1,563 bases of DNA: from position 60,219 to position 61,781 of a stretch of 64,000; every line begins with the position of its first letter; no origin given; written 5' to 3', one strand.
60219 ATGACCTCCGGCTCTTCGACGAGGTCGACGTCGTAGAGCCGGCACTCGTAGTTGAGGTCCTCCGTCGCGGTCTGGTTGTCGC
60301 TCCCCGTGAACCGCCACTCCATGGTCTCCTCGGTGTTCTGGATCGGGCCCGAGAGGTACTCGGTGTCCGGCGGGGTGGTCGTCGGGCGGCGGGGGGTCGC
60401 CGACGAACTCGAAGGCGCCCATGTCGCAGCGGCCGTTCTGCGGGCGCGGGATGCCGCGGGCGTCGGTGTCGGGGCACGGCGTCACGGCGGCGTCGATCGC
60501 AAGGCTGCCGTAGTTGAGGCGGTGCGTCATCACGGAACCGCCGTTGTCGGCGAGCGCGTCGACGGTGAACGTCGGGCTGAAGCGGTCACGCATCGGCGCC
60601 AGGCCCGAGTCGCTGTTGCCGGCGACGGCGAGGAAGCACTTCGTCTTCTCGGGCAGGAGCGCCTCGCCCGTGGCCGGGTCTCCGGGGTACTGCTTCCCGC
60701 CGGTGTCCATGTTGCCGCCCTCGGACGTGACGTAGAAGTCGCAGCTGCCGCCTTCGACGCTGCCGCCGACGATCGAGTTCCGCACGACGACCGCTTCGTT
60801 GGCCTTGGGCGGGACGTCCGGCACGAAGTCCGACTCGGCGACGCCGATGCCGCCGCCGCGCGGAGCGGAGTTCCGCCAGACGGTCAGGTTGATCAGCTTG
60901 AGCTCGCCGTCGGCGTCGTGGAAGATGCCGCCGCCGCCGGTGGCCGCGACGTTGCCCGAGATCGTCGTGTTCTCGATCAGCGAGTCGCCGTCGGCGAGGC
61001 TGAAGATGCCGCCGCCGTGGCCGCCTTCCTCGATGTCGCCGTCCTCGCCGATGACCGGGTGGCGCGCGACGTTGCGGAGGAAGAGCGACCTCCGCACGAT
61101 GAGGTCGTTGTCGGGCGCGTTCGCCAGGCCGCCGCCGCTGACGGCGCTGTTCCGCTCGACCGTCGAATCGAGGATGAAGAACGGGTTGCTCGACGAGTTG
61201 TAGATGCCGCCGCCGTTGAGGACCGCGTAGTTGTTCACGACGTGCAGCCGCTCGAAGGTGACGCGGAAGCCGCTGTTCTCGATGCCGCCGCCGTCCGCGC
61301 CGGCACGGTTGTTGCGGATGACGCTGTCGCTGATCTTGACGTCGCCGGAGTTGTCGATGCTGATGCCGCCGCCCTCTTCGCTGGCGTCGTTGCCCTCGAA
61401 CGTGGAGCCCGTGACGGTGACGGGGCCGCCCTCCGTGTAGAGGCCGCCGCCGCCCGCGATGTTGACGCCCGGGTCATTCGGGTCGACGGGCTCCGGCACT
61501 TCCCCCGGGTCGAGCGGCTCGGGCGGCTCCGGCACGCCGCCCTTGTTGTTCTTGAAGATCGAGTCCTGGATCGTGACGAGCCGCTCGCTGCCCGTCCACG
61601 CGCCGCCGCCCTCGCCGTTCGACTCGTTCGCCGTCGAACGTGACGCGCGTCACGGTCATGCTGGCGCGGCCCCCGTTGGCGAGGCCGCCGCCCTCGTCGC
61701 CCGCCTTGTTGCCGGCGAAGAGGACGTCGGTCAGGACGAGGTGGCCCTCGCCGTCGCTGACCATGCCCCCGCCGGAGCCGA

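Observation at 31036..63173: About 32 kb appears to be one reading unit for a giant (~10,700-aa) modular secreted protein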

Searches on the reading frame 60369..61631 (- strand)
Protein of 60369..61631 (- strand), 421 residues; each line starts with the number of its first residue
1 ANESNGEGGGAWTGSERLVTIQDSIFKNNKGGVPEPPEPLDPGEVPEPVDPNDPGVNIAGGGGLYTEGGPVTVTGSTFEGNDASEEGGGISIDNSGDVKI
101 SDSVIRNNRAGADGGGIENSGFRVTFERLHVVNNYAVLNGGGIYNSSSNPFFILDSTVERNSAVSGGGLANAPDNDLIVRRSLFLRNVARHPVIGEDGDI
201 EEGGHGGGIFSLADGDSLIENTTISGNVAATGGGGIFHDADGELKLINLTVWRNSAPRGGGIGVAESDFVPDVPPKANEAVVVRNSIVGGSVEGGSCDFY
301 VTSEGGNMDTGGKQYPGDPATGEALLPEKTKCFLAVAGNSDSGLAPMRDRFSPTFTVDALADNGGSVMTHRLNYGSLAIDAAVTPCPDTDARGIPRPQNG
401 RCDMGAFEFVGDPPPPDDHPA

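Call 10: search_protein_families(library=pfam, proteins=[window:60369-61631:-], max_evalue=0.01)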
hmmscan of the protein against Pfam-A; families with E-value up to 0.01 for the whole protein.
window:60369-61631:- (421 aa): 3 families
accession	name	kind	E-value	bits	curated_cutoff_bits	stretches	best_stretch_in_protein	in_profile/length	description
PF13229.12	Beta_helix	-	1.4e-12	47.9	25.9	1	7-155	45-150/158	Right handed beta helix region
PF02415.23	Chlam_PMP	-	6.7e-12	44.8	20.6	0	221-237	1-17/19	Chlamydia polymorphic membrane protein (Chlamydia_PMP) repeat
PF05048.19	NosD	-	2e-05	24.5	23.6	1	74-165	25-106/212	Periplasmic copper-binding protein (NosD)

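Call 11: search_protein_families(library=ncbifam, proteins=[window:60369-61631:-], max_evalue=0.01)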
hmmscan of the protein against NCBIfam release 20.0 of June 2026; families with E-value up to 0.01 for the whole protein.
window:60369-61631:- (421 aa): 1 family
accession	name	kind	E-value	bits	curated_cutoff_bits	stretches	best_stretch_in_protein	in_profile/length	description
NF041518.1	choice_anch_Q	domain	2.2e-20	72.7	25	1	358-409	5-57/58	choice-of-anchor Q domain-containing protein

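Call 12: find_homologous_proteins(query=window:60369-61631:-)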
Query window:60369-61631:- (421 aa): 3454 proteins with E <= 0.001 among 8000 candidates; the best 120 are listed.
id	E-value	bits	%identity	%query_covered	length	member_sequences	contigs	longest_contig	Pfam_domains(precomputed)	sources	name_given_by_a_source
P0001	7.6e-255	864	100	92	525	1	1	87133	PF13229.13,PF02415.24,PF05048.20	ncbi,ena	-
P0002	7.4e-212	722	80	95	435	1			PF13229.13,PF02415.24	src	-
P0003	1.0e-157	544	62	97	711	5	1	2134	PF02415.24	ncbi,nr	ncbi:MAG TPA: choice-of-anchor Q domain-containing protein, partial [Ilumatobacter sp.]|nr:choice-of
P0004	6.5e-134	465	64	81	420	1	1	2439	-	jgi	jgi:hypothetical protein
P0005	1.8e-131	457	57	95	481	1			-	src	-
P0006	5.8e-130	452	53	99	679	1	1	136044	PF13229.13,PF02415.24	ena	-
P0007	2.1e-128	447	57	97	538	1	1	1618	PF02415.24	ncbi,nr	ncbi:MAG TPA: choice-of-anchor Q domain-containing protein, partial [Thermoleophilaceae bacterium]|n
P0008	3.7e-127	443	72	68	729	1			PF13229.13,PF02415.24,PF05048.20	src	-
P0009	2.1e-120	421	59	79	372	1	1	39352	PF13229.13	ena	-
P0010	2.2e-113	398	64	70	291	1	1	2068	PF13229.13,PF02415.24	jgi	jgi:hypothetical protein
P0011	2.4e-113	398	62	72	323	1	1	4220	-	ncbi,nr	ncbi:MAG: hypothetical protein HC861_07600, partial [Rhodospirillaceae bacterium]|nr:hypothetical pr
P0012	6.3e-113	396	53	99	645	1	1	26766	PF02415.24,PF05048.20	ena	-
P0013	9.4e-112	392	49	97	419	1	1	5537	PF13229.13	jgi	jgi:large repetitive protein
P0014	6.3e-110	386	62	53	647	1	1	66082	PF13229.13,PF02415.24,PF05048.20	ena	-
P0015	1.4e-100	356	47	99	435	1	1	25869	PF13229.13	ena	-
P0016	3.6e-100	354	53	83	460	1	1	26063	PF13229.13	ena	-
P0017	7.7e-95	337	72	55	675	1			PF13229.13,PF02415.24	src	-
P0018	2.1e-94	335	61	63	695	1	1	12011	PF02415.24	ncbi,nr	ncbi:MAG: CSLREA domain-containing protein, partial [Actinomycetota bacterium]|nr:CSLREA domain-cont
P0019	6.9e-92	327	66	57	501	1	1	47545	PF13229.13,PF02415.24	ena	-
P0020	5.5e-83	298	66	50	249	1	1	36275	PF02415.24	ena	-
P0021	1.1e-80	290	57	52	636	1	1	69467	PF02415.24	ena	-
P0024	1.5e-71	260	45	85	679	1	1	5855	PF02415.24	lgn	-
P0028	2.4e-57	213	39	92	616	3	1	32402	PF02415.24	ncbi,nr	ncbi:MAG: hypothetical protein IPL78_19775 [Chloroflexi bacterium]|nr:hypothetical protein [Chlorofl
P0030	2.3e-56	210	83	27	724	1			PF13229.13,PF02415.24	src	-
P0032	2.4e-54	203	55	43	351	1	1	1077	PF13229.13,PF02415.24,PF05048.20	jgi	jgi:predicted outer membrane repeat protein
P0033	7.1e-53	198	63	42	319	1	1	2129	PF13229.13,PF02415.24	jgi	jgi:hypothetical protein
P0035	1.5e-49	187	67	31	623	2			PF13229.13,PF02415.24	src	-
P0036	1.4e-45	174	65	32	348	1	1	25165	PF13229.13,PF02415.24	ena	-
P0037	3.1e-45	173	39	74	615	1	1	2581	PF02415.24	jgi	jgi:predicted outer membrane repeat protein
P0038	3.5e-45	173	53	45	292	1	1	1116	PF02415.24,PF05048.20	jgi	jgi:predicted outer membrane repeat protein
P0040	7.9e-44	168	61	35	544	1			PF13229.13,PF02415.24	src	-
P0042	4.8e-41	159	36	68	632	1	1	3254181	PF02415.24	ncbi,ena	-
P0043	2.5e-40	157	34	100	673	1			PF13229.13,PF02415.24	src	-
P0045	2.1e-35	141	60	22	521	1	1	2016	PF02415.24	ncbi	ncbi:MAG TPA: CSLREA domain-containing protein, partial [Rhodospirillales bacterium]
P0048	5.1e-32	130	31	97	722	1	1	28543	PF02415.24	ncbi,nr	ncbi:MAG TPA: choice-of-anchor Q domain-containing protein, partial [Blastocatellia bacterium]|nr:ch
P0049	5.9e-31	126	35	83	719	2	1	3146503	PF13229.13,PF02415.24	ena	-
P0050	6.4e-29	119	30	68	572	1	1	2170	PF02415.24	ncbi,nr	ncbi:MAG: hypothetical protein MUO40_12840, partial [Anaerolineaceae bacterium]|nr:hypothetical prot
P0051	4.1e-28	117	47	32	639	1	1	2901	PF02415.24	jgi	jgi:predicted outer membrane repeat protein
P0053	1.3e-27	115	32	81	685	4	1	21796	PF13229.13,PF02415.24,PF05048.20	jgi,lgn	-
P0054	2.8e-27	114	31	83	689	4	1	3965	PF02415.24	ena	-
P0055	4.7e-27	113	31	93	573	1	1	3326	PF13229.13,PF02415.24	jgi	-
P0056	5.1e-27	113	29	97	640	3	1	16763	PF13229.13,PF02415.24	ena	-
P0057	6.5e-27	113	32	87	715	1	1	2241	PF02415.24,PF18998.7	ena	-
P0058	2.7e-26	111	27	87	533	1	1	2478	PF02415.24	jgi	jgi:hypothetical protein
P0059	2.9e-26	111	28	84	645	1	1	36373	PF02415.24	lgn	-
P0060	4.7e-26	110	32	83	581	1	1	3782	PF02415.24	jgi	jgi:parallel beta-helix repeat protein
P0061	7.9e-26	109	31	93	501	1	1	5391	PF02415.24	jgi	jgi:hypothetical protein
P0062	1.2e-25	109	34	84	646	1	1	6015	PF02415.24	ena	-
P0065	6.5e-25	106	33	87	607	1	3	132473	PF13229.13,PF02415.24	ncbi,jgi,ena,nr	ncbi:MAG TPA: right-handed parallel beta-helix repeat-containing protein [Dehalococcoidia bacterium]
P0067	8.2e-25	106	29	97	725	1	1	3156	PF02415.24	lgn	-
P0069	1.0e-24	105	31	81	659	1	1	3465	PF02415.24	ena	-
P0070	1.1e-24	105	32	84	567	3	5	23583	PF13229.13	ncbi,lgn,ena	-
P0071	1.3e-24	105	30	83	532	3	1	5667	PF02415.24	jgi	-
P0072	1.4e-24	105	30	95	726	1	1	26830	PF02415.24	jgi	jgi:hypothetical protein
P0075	1.8e-24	105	33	83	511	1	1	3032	PF02415.24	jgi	jgi:hypothetical protein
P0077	2.7e-24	104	30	95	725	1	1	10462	PF02415.24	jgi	jgi:predicted outer membrane repeat protein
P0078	3.8e-24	104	33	83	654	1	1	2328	PF02415.24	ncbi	-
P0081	7.2e-24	103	32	85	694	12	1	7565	PF02415.24,PF00395.26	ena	-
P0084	9.9e-24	102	27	95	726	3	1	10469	PF02415.24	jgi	-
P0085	1.0e-23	102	30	83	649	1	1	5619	PF02415.24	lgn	-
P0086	1.0e-23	102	30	96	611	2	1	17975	PF02415.24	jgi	-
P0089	2.1e-23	101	32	81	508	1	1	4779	PF13229.13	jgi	jgi:CSLREA domain-containing protein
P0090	2.3e-23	101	37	46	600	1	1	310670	PF13229.13,PF02415.24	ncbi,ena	-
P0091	3.1e-23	101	32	81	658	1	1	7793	PF02415.24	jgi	jgi:hypothetical protein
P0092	4.8e-23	100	33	48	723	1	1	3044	PF02415.24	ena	-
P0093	5.3e-23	100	27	76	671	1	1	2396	PF02415.24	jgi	jgi:predicted outer membrane repeat protein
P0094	6.4e-23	100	32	84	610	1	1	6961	PF02415.24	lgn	-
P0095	7.1e-23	99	30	97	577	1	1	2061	PF02415.24,PF05048.20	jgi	jgi:CSLREA domain-containing protein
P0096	8.9e-23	99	32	85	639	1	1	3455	PF02415.24,PF00353.26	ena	-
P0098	1.2e-22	99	33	97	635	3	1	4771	PF13229.13,PF02415.24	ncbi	-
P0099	1.3e-22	99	29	94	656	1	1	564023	PF13229.13,PF02415.24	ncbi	-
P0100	1.5e-22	98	28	83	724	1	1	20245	PF02415.24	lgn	-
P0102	2.1e-22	98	30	94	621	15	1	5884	PF02415.24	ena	-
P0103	2.2e-22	98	29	84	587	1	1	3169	PF02415.24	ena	-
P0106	4.9e-22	97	28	97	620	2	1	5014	PF02415.24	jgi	-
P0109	5.0e-22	97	33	81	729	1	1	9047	PF00801.27,PF02415.24,PF18911.7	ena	-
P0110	5.3e-22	97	29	83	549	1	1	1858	PF02415.24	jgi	jgi:CSLREA domain-containing protein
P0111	5.4e-22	97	31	83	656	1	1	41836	PF02415.24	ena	-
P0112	5.7e-22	96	32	83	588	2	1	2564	PF02415.24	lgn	-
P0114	5.7e-22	96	33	85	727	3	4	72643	PF02415.24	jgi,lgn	jgi:hypothetical protein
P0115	6.1e-22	96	29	83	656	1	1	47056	PF13229.13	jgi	jgi:parallel beta-helix repeat protein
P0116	6.6e-22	96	28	100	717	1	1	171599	PF02415.24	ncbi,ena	-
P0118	8.1e-22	96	30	22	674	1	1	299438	PF02415.24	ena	-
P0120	8.6e-22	96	30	86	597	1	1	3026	PF02412.24,PF13229.13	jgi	jgi:predicted outer membrane repeat protein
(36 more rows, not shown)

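Call 14: find_encoding_contigs(protein=P0001, flank=10000, max_places=3)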
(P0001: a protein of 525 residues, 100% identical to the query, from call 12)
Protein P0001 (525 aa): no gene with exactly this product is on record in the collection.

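Call 15: list_cluster_members(proteins=[P0001, P0006, P0014, P0003])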
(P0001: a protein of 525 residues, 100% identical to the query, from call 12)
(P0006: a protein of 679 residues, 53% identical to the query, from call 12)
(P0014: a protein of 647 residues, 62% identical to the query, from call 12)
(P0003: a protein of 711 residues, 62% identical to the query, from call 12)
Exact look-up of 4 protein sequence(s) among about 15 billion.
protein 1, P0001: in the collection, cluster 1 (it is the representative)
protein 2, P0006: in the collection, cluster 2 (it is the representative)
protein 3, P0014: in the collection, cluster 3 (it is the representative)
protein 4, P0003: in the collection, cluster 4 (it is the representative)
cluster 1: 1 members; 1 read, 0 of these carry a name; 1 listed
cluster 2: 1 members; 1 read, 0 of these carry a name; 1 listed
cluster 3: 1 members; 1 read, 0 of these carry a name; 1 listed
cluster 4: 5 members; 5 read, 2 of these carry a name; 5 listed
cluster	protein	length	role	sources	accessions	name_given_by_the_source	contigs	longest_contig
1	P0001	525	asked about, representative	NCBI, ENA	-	-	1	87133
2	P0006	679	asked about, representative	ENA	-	-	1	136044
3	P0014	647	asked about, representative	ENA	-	-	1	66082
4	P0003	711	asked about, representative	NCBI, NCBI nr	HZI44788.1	MAG TPA: choice-of-anchor Q domain-containing protein, partial [Ilumatobacter sp.] | choice-of-anchor Q domain-containing protein [Ilumatobacter sp.]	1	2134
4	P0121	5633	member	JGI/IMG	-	CSLREA domain-containing protein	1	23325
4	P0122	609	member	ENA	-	-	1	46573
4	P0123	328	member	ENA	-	-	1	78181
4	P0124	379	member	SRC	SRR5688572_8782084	-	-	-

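Call 16: find_encoding_contigs(protein=P0121, flank=10000, max_places=3)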
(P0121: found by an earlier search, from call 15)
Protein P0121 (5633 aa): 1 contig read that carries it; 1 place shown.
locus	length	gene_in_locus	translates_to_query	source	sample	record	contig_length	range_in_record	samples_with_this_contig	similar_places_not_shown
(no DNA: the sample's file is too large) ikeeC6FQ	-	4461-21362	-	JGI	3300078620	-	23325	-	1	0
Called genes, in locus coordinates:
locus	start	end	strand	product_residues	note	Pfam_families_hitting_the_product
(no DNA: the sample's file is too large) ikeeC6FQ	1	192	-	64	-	?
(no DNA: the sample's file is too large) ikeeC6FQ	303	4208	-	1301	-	PF07495:Y_Y_Y (faint), PF19077:Big_13 (faint), PF24517:CBM96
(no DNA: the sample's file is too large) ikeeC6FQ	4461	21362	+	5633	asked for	PF13229:Beta_helix, PF24517:CBM96, PF05048:NosD, PF13229:Beta_helix, PF13229:Beta_helix, PF05048:NosD, PF13229:Beta_helix, PF05048:NosD, +8 more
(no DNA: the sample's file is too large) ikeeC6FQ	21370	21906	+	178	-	-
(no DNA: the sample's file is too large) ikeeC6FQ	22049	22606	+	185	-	-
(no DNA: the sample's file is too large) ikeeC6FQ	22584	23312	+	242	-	PF19541:DUF6065 (weak)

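Call 17: find_encoding_contigs(protein=P0006, flank=10000, max_places=2)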
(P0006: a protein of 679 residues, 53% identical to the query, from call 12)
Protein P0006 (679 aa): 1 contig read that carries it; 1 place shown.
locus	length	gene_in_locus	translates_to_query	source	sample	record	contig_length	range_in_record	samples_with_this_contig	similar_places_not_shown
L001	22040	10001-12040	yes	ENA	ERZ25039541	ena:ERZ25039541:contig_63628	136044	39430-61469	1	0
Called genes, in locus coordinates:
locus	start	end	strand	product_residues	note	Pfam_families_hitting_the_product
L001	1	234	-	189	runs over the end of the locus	PF03352:Adenine_glyco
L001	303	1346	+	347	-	PF00990:GGDEF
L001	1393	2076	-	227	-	-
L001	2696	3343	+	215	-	PF05227:CHASE3 (faint)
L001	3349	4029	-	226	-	PF00072:Response_reg, PF00486:Trans_reg_C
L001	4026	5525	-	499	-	PF00672:HAMP, PF00512:HisKA, PF02518:HATPase_c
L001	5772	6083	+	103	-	-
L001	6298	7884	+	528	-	PF00672:HAMP, PF00512:HisKA, PF02518:HATPase_c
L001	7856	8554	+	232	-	PF00072:Response_reg, PF00486:Trans_reg_C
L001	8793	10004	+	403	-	-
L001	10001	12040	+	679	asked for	PF02415:Chlam_PMP (faint), PF13229:Beta_helix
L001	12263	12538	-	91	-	-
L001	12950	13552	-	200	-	-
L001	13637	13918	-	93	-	-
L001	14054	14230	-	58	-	-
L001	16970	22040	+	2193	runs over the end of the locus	PF05048:NosD, PF13229:Beta_helix, PF05048:NosD, PF13229:Beta_helix, PF19077:Big_13 (faint)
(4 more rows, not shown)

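Call 32: find_related_loci(query=window:60369-61631:-, collection=genome_contigs, flank=10000)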
Query window:60369-61631:- (421 aa) in genome_contigs; peptide patterns used: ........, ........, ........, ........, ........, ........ (x = any residue, [..] = any of these).
146 stretches matched a pattern; 30 encode a relative of the query (tblastn E <= 1e-3); 30 distinct loci.
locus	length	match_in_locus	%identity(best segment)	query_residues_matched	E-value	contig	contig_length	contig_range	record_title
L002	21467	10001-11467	86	2-411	0e+0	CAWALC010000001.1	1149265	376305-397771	MAG: uncultured Actinomycetes bacterium isolate MFD02360.bin.2.70 genome assembly, contig: contig_1926, whole genome sho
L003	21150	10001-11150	35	1-417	3e-52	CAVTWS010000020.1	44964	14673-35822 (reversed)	MAG: uncultured Acidobacteriota bacterium isolate MFD04651.bin.2.132 genome assembly, contig: contig_50545, whole genome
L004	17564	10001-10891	32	8-410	1e-27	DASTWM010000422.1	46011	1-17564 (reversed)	MAG TPA_asm: Roseiflexaceae bacterium isolate SMAG_U2388 k141_1163812, whole genome shotgun sequence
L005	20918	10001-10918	29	61-409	2e-25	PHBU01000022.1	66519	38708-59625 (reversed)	MAG: Chloroflexi bacterium HGW-Chloroflexi-6 bjp_ig2157_scaffold_143, whole genome shotgun sequence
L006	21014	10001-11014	30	61-410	2e-22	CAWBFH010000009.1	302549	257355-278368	MAG: uncultured Solirubrobacterales bacterium isolate MFD02671.bin.1.59 genome assembly, contig: contig_29667, whole gen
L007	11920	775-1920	30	43-409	5e-22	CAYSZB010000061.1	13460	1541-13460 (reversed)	MAG TPA_asm: uncultured Anaerolineaceae bacterium isolate SRP192927_co7_625 genome assembly, contig: NODE_8965_length_13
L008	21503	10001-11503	29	7-409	3e-18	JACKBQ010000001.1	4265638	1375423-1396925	MAG: Ardenticatenaceae bacterium isolate HK-STAS-CHLO-25 HK-STAS-CHLO-25_1, whole genome shotgun sequence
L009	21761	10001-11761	29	61-411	4e-18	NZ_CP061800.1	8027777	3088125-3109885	Desulfonema magnum strain 4be13 chromosome, complete genome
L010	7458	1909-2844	28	2-409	6e-18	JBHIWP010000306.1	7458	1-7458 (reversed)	MAG: Candidatus Promineifilaceae bacterium isolate MAG27 WDNA05_bin.10.orig_306, whole genome shotgun sequence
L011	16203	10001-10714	29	61-409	3e-17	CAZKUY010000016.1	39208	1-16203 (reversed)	MAG TPA_asm: uncultured Pseudomonadota bacterium isolate SRP286056_co1_460 genome assembly, contig: NODE_1056_length_392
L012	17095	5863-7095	30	59-413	4e-16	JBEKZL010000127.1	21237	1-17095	MAG: Bryobacteraceae bacterium isolate SPRUCE 69 SPRUCE_69_127, whole genome shotgun sequence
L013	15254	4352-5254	28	89-420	1e-15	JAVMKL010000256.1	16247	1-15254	MAG: Candidatus Competibacter sp. isolate SCELSE-6-Com RS41505SPAdes_bin.009_0000000256, whole genome shotgun sequence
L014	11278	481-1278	31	57-411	2e-15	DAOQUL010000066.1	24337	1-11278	MAG TPA_asm: Anaerolineales bacterium isolate AMR_MDS_1115 NODE_2423_length_24337_cov_9.858455, whole genome shotgun seq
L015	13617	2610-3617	27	1-415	6e-15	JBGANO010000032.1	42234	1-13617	MAG: Anaerolineales bacterium isolate MAG_MBR_AS.75 MBRAS-75_NODE_32_length_42234_cov_28.715800, whole genome shotgun se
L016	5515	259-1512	31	7-409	1e-14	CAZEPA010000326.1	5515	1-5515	MAG TPA_asm: uncultured Anaerolineae bacterium isolate binchicken_co27_224 genome assembly, contig: NODE_25920_length_55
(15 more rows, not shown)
